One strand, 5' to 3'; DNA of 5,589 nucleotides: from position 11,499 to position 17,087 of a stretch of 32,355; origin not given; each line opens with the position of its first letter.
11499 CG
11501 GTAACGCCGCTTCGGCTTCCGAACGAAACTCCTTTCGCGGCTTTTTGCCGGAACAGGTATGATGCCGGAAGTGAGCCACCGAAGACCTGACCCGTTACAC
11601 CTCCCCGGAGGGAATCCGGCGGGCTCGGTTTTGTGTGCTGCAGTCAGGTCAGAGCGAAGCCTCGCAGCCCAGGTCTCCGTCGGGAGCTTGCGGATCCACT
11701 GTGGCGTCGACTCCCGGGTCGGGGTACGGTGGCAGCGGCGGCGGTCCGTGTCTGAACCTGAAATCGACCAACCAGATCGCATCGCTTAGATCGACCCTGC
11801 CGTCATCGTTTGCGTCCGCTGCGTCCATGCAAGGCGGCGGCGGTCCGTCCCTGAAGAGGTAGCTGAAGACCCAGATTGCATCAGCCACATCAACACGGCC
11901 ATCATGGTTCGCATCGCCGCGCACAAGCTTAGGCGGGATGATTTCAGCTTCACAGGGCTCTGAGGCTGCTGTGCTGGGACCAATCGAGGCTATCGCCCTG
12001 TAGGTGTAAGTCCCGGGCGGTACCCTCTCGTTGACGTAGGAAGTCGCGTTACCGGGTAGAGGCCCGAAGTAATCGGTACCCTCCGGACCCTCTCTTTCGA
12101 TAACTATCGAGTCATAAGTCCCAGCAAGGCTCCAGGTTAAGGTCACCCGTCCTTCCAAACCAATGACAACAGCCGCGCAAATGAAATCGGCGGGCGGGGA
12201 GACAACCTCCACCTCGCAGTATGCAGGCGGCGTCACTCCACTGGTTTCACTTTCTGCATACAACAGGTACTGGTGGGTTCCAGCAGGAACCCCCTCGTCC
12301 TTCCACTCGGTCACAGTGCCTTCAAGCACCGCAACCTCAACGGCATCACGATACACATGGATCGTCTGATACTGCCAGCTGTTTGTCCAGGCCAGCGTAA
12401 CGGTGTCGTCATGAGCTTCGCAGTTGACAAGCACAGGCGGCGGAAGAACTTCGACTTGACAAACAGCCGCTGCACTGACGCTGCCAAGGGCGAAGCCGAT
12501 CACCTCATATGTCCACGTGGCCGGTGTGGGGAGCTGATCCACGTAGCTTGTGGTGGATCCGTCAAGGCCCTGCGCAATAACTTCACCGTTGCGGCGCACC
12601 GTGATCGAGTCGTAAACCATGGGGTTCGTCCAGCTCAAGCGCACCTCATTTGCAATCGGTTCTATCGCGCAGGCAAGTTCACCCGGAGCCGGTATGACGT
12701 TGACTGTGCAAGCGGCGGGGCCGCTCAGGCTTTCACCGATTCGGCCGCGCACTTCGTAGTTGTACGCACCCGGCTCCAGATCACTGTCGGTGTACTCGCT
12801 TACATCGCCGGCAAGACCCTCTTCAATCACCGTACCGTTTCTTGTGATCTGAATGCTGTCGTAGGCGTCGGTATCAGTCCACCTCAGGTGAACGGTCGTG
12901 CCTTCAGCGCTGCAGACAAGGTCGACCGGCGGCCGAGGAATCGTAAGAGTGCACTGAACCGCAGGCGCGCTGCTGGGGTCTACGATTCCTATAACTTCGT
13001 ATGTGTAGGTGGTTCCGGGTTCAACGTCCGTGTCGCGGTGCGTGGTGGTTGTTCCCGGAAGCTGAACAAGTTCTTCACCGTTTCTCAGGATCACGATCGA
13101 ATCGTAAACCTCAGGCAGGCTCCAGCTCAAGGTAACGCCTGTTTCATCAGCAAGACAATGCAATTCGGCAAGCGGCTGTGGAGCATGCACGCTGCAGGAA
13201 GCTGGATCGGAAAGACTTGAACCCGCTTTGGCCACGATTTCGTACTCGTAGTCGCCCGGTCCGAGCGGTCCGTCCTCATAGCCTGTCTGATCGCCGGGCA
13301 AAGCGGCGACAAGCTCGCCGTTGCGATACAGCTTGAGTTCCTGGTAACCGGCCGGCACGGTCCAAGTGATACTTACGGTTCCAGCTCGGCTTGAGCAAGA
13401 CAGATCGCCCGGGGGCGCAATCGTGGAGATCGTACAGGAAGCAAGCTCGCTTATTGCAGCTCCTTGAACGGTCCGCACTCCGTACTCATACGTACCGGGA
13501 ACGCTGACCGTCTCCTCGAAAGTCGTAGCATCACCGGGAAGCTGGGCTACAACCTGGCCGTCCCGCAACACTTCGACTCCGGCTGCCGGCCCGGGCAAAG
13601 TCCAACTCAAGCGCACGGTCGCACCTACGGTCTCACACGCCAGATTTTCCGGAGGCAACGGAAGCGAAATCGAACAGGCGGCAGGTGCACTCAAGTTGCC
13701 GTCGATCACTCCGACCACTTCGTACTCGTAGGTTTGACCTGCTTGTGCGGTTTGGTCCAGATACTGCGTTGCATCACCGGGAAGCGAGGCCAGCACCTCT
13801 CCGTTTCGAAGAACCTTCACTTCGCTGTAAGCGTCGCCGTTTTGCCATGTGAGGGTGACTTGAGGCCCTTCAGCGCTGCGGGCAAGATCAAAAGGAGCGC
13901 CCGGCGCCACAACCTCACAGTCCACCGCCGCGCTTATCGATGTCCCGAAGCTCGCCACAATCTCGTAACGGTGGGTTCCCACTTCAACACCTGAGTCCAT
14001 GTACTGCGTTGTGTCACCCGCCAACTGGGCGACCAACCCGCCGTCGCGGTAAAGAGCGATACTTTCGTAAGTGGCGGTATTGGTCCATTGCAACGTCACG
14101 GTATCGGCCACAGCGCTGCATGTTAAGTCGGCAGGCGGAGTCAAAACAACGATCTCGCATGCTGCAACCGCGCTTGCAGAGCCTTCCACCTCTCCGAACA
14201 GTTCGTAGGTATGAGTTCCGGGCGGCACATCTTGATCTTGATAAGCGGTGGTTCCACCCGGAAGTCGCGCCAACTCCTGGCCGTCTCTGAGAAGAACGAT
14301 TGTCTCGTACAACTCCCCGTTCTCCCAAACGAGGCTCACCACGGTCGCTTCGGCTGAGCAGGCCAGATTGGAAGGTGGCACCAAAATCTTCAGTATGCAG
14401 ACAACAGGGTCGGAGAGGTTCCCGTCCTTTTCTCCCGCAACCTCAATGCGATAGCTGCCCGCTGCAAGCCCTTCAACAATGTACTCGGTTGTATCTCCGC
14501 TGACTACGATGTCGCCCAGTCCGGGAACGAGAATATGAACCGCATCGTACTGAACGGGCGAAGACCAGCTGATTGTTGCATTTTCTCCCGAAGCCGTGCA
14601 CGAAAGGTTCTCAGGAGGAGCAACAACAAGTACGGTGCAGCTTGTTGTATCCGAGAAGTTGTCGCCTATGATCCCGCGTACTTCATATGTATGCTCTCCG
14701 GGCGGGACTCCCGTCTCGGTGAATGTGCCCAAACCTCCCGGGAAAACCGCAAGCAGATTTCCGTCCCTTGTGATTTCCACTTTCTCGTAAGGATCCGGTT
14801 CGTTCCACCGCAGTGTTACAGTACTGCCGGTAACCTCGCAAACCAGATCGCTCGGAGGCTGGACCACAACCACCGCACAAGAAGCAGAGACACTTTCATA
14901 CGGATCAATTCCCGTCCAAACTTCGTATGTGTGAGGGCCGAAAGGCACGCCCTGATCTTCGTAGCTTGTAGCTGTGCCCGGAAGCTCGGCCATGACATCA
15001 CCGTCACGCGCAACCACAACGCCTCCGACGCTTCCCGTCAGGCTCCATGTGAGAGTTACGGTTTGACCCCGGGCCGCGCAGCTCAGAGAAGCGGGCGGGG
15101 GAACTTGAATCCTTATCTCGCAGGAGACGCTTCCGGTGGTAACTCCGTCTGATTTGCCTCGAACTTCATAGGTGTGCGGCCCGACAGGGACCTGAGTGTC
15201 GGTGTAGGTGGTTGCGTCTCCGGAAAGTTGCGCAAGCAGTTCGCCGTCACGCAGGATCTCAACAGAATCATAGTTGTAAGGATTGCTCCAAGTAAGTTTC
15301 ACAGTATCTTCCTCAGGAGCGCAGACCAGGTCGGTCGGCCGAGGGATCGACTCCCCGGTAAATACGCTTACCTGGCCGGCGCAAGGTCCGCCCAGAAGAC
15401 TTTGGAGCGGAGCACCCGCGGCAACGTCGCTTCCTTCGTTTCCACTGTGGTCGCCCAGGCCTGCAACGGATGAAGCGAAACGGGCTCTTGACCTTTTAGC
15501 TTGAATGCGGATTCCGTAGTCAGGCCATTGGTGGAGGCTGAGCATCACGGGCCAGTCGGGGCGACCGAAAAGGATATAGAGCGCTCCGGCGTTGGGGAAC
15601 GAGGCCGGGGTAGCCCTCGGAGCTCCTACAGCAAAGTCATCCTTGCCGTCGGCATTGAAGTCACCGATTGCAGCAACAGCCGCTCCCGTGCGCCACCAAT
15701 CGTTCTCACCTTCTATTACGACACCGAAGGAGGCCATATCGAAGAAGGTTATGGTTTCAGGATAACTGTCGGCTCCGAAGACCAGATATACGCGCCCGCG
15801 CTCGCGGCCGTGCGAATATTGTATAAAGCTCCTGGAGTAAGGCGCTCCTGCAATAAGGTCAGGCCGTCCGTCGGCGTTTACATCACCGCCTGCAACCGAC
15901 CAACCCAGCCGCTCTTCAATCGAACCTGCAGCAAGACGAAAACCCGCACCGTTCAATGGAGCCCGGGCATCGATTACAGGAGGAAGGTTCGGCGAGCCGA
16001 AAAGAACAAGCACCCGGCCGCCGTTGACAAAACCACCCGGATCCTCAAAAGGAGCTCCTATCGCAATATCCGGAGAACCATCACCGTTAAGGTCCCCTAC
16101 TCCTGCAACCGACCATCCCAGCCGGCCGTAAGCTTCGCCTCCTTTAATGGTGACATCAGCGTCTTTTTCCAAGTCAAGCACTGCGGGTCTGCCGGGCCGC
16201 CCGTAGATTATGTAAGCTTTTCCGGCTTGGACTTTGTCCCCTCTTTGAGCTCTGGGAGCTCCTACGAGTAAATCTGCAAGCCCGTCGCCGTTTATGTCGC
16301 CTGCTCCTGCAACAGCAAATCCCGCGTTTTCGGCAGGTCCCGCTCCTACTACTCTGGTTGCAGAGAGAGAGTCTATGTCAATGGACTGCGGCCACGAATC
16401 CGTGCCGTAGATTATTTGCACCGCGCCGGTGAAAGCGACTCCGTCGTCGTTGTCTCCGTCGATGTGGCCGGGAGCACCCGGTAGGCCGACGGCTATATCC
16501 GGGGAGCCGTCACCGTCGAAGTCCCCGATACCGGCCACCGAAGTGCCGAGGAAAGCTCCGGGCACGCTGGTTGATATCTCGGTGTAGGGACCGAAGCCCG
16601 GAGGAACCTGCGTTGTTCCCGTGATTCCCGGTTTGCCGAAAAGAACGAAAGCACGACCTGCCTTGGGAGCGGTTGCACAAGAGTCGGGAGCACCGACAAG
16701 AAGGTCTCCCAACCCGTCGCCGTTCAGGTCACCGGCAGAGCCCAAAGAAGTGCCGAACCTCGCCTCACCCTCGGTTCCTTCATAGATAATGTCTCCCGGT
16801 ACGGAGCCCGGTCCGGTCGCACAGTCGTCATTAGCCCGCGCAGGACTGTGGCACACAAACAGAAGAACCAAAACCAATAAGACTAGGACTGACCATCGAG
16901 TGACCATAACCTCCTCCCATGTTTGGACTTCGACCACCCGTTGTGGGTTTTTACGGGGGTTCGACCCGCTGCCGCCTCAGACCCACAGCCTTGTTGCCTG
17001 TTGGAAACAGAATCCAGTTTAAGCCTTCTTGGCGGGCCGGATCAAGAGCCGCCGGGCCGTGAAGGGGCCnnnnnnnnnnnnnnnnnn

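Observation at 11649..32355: Cohesin/dockerin-like secreted-protein cluster with non-cellulosomal cargo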

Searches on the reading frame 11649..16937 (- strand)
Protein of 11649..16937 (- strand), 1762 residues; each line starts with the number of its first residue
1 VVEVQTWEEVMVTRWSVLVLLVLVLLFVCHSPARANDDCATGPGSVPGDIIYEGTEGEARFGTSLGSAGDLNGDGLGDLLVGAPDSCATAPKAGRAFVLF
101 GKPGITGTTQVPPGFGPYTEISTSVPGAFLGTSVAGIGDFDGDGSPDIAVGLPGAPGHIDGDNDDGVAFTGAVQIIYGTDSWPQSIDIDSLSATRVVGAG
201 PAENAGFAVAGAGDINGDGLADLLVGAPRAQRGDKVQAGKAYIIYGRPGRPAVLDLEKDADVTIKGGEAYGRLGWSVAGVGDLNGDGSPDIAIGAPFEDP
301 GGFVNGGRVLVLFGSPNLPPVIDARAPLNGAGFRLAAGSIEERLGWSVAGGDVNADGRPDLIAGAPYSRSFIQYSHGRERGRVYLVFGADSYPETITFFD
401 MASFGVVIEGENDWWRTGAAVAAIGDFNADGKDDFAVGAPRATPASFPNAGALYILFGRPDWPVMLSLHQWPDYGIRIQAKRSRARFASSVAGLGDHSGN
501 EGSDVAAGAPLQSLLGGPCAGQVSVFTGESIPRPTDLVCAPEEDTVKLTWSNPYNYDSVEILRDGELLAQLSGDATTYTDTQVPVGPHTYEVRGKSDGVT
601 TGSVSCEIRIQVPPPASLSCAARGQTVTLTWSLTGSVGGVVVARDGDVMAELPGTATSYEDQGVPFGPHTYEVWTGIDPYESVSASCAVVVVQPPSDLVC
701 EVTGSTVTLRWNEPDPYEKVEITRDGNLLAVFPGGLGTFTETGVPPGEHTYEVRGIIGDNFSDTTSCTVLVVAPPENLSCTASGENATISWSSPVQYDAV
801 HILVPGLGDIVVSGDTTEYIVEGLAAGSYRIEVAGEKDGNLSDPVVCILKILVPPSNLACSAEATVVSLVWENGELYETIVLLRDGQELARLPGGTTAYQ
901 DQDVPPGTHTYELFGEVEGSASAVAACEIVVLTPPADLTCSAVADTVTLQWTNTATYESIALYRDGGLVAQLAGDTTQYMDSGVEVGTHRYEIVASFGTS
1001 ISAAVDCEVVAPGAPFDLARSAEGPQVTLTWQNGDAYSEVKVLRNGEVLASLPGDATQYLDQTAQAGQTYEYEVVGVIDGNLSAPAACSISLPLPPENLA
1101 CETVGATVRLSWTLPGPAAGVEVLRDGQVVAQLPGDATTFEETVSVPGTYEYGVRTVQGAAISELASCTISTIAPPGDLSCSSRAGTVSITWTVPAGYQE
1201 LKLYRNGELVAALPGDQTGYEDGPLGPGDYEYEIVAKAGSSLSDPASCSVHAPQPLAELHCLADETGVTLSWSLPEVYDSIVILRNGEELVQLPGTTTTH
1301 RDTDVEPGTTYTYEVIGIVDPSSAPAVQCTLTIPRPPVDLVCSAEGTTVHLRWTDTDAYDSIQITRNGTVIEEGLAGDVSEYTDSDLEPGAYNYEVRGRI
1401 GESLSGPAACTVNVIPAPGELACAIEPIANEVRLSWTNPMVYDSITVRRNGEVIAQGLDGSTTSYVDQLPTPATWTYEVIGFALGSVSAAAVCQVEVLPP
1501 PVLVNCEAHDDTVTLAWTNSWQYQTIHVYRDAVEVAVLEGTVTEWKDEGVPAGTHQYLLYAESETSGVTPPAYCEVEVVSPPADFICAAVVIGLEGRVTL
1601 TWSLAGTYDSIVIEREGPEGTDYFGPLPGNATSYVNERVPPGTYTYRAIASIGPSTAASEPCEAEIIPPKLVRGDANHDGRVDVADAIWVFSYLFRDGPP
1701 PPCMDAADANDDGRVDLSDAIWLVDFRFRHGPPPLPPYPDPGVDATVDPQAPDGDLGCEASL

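Call 9: search_protein_families(library=pfam, proteins=[window:11649-16937:-], max_evalue=0.01)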
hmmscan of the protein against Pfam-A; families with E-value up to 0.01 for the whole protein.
window:11649-16937:- (1762 aa): 6 families
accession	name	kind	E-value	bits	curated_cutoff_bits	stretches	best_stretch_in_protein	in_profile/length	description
PF01839.29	FG-GAP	-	7.3e-46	153.8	22.1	6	274-312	2-37/37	FG-GAP repeat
PF00041.27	fn3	-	1.9e-17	63.7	25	0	774-845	2-81/84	Fibronectin type III domain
PF13517.12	FG-GAP_3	-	1.2e-12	48.6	26.9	1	70-150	1-61/61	FG-GAP-like repeat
PF18370.7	RGI_lyase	-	7.6e-12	45.9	27.8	0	1040-1081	35-75/86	Rhamnogalacturonan I lyases beta-sheet domain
PF16303.10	DUF4945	-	3.4e-06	27.6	28.4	0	528-564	13-48/115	Domain of unknown function (DUF4945)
PF00404.24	Dockerin_1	-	1.7e-05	25.4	22.9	1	1674-1723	2-52/57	Dockerin type I domain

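Call 11: search_protein_families(library=ncbifam, proteins=[window:11649-16937:-], max_evalue=0.01)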
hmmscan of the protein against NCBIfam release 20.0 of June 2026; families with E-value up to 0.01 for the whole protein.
window:11649-16937:- (1762 aa): 2 families
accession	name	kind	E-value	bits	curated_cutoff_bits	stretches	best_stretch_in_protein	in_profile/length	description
NF047539.1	XAC2610_fam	domain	6.7e-05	23.3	35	0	424-438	3-17/89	XAC2610-related protein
NF041918.1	SAMP1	equivalog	0.00033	21.1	60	0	868-903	45-80/91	ubiquitin-like small modifier protein 1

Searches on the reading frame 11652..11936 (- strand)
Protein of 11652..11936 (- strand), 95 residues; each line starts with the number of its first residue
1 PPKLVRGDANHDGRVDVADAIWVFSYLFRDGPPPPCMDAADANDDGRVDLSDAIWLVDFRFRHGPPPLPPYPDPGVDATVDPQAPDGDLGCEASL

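Call 10: search_protein_families(library=pfam, proteins=[window:11652-11936:-], max_evalue=10)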
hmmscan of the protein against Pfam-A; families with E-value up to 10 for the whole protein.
seq(95 aa): 7 families
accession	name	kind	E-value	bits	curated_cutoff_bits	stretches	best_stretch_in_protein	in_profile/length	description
PF00404.24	Dockerin_1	-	1.2e-07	32.3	22.9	1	7-56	2-52/57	Dockerin type I domain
PF13202.12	EF-hand_5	-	0.00078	19.3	25.9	2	37-51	5-19/25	EF hand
PF00036.39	EF-hand_1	-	0.021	14.8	25.4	1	37-52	6-21/29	EF hand domain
PF23938.1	DUF7273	-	0.026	15.1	31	1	9-30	4-25/65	Domain of unknown function (DUF7273)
PF13517.12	FG-GAP_3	-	0.04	15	26.9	1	34-50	43-59/61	FG-GAP-like repeat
PF13499.12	EF-hand_7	-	0.049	14.4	30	1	8-52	12-61/67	EF-hand domain pair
PF13405.12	EF-hand_6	-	0.054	13.7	25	0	38-52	7-21/30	EF-hand domain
